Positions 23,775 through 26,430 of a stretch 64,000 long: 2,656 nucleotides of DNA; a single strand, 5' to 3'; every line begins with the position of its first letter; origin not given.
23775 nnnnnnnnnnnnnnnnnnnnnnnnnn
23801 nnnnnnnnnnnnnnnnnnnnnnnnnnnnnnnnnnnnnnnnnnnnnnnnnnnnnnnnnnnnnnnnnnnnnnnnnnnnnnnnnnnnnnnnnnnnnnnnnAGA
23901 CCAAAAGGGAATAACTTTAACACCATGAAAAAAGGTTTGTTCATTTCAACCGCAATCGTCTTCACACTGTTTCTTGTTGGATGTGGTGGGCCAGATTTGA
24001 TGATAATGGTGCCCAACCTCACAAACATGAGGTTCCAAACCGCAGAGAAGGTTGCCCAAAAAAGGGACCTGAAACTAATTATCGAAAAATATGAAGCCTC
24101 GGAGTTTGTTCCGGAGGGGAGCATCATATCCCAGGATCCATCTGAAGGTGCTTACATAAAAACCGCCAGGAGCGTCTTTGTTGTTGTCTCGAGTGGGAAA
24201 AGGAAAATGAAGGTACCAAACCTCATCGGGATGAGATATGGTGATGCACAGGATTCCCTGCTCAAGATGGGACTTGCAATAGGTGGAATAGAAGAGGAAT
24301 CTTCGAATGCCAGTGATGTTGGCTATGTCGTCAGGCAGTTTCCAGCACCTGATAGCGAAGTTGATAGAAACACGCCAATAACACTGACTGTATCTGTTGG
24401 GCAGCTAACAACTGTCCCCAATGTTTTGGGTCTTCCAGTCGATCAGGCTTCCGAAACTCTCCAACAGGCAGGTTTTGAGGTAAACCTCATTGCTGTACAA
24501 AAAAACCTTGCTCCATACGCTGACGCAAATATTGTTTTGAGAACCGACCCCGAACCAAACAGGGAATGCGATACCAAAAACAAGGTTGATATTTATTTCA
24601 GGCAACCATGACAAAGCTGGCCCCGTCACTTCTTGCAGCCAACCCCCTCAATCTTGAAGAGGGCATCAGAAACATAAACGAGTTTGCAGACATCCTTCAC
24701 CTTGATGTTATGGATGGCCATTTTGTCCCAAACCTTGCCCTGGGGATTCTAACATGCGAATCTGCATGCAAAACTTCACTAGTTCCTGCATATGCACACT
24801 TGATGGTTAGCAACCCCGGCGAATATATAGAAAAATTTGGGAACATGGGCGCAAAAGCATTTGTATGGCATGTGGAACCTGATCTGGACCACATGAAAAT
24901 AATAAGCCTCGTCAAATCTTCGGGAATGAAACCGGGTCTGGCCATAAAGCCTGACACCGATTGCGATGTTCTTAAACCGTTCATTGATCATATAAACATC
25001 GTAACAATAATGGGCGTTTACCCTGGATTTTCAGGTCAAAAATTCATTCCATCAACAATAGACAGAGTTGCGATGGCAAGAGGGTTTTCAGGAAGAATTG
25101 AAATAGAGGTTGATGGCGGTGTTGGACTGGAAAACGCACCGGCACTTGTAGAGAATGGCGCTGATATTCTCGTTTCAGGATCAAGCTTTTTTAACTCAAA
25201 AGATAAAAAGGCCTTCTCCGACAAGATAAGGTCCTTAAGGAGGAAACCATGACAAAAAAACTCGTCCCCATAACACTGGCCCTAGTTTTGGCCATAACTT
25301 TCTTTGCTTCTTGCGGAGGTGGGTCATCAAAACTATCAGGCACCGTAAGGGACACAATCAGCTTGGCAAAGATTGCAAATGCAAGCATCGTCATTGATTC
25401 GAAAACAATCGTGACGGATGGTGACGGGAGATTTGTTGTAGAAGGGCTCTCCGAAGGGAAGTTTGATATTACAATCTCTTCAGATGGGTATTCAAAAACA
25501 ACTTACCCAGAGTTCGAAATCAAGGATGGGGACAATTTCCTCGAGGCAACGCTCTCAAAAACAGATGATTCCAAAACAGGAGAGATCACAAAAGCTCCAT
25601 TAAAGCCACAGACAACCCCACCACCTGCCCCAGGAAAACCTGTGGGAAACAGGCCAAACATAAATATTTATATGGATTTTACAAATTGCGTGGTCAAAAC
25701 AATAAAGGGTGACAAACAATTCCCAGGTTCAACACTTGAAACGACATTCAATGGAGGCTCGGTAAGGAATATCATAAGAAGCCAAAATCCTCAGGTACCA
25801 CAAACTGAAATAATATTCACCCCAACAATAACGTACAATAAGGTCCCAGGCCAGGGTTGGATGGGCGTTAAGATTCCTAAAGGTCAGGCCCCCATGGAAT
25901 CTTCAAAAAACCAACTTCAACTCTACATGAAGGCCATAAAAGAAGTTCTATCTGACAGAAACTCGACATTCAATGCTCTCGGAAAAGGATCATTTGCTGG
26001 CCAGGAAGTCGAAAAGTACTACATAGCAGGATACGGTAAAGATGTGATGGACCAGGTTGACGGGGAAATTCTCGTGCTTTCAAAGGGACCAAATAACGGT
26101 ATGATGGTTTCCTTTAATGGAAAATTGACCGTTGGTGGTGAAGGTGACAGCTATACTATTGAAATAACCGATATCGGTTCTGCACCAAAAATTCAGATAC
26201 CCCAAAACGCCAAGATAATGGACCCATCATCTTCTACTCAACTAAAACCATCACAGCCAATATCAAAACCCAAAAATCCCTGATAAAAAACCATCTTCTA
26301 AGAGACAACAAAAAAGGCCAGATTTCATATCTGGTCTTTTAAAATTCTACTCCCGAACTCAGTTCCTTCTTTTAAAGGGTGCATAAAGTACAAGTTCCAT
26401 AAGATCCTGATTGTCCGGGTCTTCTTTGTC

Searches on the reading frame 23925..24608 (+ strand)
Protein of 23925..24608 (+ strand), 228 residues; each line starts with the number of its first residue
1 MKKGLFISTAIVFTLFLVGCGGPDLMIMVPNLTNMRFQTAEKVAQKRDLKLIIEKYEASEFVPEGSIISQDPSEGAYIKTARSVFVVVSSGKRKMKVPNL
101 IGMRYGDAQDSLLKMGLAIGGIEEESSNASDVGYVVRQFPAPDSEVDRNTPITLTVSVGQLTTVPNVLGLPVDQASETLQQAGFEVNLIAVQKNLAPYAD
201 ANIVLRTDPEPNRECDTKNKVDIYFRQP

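Call 11: search_protein_families(library=pfam, proteins=[window:23925-24608:+], max_evalue=0.001)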
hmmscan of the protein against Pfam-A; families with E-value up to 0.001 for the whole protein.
window:23925-24608:+ (228 aa): 1 family
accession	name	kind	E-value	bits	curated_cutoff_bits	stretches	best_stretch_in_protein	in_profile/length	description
PF03793.24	PASTA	-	2.4e-40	136.7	23.2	3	96-157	2-63/64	PASTA domain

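Call 36: search_protein_families(library=ncbifam, proteins=[window:23925-24608:+], max_evalue=0.001)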
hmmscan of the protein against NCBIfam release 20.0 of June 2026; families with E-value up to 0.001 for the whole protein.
window:23925-24608:+ (228 aa): 2 families
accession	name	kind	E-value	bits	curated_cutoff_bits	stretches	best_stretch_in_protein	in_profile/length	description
NF033483.0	PknB_PASTA_kin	equivalog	8.7e-39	134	450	1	9-224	347-561/563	Stk1 family PASTA domain-containing Ser/Thr kinase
TIGR02214.1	spoVD_pbp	equivalog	0.00013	20.5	688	0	93-155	578-633/636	stage V sporulation protein D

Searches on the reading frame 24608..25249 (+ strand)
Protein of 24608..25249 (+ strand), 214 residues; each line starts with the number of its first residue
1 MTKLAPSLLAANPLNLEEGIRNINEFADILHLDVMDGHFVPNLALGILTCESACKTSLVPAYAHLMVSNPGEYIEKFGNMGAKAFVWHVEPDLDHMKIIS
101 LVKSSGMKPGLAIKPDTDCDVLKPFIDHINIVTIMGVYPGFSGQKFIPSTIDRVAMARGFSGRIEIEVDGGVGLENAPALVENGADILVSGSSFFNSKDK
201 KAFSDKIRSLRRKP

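Call 11: search_protein_families(library=pfam, proteins=[window:24608-25249:+], max_evalue=0.001)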
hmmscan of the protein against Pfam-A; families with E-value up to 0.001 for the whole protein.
window:24608-25249:+ (214 aa): 1 family
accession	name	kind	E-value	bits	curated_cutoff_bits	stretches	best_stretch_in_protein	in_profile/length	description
PF00834.25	Ribul_P_3_epim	-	2.6e-56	190.6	21.1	1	3-195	1-198/198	Ribulose-phosphate 3 epimerase family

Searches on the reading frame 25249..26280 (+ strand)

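Call 11: search_protein_families(library=pfam, proteins=[window:25249-26280:+], max_evalue=0.001)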
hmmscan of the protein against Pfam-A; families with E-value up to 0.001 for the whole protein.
window:25249-26280:+ (344 aa): 2 families
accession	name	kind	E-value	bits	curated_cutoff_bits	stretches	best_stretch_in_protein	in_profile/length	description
PF13620.12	CarboxypepD_reg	-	5.1e-13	49.6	32.3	1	29-96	2-74/82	Carboxypeptidase regulatory-like domain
PF13715.12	CarbopepD_reg_2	-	8.6e-08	32.6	32.2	1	29-85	1-59/88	CarboxypepD_reg-like domain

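Call 36: search_protein_families(library=ncbifam, proteins=[window:25249-26280:+], max_evalue=0.001)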
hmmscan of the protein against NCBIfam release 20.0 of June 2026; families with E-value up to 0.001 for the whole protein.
window:25249-26280:+ (344 aa): 0 families
